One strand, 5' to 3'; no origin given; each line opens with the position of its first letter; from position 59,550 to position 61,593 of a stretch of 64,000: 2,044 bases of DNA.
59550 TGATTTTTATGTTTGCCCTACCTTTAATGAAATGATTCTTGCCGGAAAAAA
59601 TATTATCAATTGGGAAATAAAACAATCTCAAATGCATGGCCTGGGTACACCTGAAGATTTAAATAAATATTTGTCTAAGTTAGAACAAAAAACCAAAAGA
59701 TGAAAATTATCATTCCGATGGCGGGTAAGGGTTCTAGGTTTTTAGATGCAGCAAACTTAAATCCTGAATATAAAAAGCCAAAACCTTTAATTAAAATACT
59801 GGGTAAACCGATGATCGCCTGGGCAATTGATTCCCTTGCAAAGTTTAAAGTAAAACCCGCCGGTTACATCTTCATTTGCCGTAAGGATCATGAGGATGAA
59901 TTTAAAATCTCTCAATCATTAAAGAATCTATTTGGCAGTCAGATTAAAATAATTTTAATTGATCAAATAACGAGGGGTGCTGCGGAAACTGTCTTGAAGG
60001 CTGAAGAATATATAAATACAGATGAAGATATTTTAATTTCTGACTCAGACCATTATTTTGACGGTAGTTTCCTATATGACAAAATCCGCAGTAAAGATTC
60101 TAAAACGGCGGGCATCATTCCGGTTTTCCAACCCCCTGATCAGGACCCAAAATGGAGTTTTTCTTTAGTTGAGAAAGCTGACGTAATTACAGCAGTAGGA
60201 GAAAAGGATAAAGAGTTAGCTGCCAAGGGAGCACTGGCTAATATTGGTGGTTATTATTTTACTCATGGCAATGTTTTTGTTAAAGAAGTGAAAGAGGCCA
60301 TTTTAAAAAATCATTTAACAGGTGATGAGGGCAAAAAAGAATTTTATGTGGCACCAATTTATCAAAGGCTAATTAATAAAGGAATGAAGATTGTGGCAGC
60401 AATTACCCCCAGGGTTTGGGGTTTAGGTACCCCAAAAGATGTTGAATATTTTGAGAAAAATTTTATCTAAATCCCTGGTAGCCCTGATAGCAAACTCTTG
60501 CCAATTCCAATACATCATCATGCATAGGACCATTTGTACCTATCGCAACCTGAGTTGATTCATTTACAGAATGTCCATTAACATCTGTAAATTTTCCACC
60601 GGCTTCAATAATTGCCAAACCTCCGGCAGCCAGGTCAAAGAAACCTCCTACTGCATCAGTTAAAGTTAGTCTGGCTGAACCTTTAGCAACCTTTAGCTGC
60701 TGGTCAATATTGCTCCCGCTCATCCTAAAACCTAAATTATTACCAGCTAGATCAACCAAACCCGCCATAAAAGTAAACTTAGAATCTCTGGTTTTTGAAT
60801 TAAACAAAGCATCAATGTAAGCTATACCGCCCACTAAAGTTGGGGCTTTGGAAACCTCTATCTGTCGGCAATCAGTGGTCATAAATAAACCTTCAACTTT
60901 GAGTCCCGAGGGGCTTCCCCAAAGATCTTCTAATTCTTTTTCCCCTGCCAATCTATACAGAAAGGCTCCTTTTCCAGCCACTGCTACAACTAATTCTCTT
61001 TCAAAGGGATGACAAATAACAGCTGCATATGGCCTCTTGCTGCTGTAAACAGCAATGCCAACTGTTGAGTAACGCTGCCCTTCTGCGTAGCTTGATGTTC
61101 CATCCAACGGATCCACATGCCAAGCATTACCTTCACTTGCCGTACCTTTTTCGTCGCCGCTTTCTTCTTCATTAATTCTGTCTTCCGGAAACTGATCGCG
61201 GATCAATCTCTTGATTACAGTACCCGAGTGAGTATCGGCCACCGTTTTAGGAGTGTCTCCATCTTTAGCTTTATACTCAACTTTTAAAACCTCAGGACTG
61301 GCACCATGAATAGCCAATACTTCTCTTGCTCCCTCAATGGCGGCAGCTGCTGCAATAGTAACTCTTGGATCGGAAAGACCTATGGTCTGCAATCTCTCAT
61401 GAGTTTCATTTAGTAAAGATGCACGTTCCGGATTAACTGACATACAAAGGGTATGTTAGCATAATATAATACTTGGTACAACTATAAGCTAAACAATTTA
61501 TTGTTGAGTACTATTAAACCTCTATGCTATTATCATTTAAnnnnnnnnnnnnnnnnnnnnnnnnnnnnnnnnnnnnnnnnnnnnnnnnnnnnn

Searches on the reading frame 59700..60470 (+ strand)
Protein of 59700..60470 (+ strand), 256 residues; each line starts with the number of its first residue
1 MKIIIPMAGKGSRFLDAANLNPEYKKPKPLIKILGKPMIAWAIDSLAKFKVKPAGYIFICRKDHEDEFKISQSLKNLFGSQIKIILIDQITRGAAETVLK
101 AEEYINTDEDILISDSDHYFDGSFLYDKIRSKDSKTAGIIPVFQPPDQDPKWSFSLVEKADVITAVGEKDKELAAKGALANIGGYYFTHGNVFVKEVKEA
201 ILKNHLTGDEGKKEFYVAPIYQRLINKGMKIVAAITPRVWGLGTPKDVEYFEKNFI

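Call 27: search_protein_families(library=pfam, proteins=[window:59700-60470:+], max_evalue=0.00001)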
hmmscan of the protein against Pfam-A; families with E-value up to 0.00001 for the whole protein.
window:59700-60470:+ (256 aa): 1 family
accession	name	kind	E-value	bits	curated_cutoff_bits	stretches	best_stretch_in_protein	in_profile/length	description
PF00483.29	NTP_transferase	-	8.7e-12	45.6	21.2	1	8-209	7-200/245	Nucleotidyl transferase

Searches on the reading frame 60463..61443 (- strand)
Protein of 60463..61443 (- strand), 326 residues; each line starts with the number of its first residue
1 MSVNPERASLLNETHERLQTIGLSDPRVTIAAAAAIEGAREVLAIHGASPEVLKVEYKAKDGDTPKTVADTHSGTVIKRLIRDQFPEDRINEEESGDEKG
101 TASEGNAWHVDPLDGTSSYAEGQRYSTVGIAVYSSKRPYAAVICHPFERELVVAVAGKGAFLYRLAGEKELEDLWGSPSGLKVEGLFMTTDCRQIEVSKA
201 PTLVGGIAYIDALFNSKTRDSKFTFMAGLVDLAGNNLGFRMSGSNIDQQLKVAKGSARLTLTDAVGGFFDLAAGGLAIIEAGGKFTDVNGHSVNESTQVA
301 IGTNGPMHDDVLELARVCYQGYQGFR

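Call 68: find_encoding_contigs(protein=window:60463-61443:-, flank=10000, max_places=2)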
Protein window:60463-61443:- (326 aa): 5 contigs read that carry it; 2 places shown.
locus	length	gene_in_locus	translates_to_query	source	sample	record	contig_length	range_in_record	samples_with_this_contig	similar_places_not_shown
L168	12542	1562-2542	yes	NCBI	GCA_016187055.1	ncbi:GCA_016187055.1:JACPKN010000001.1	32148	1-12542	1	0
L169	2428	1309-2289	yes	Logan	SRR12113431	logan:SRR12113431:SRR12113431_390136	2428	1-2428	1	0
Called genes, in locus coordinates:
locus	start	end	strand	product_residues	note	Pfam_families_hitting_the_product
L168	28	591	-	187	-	-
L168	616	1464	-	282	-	PF03009:GDPD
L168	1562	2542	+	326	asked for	PF00459:Inositol_P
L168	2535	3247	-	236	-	PF00483:NTP_transferase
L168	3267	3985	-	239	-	PF00483:NTP_transferase, PF12804:NTP_transf_3 (weak)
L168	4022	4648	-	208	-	PF00702:Hydrolase, PF13419:HAD_2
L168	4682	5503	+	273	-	PF00535:Glycos_transf_2, PF10111:Glyco_tranf_2_2 (faint), PF13641:Glyco_tranf_2_3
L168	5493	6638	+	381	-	PF13439:Glyco_transf_4, PF13579:Glyco_trans_4_4, PF20706:GT4-conflict (weak), PF00534:Glycos_transf_1, PF13692:Glyco_trans_1_4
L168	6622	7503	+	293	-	PF13489:Methyltransf_23, PF01209:Ubie_methyltran, PF07021:MetW (faint), PF13847:Methyltransf_31, PF08241:Methyltransf_11, PF08242:Methyltransf_12 (weak), PF13649:Methyltransf_25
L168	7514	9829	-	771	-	-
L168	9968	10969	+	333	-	PF00535:Glycos_transf_2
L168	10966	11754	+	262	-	PF00535:Glycos_transf_2 (weak)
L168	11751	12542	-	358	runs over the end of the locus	PF00070:Pyr_redox (faint), PF01266:DAO, PF07992:Pyr_redox_2 (faint), PF13450:NAD_binding_8 (faint)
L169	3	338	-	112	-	?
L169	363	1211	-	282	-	PF03009:GDPD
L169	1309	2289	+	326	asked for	PF00459:Inositol_P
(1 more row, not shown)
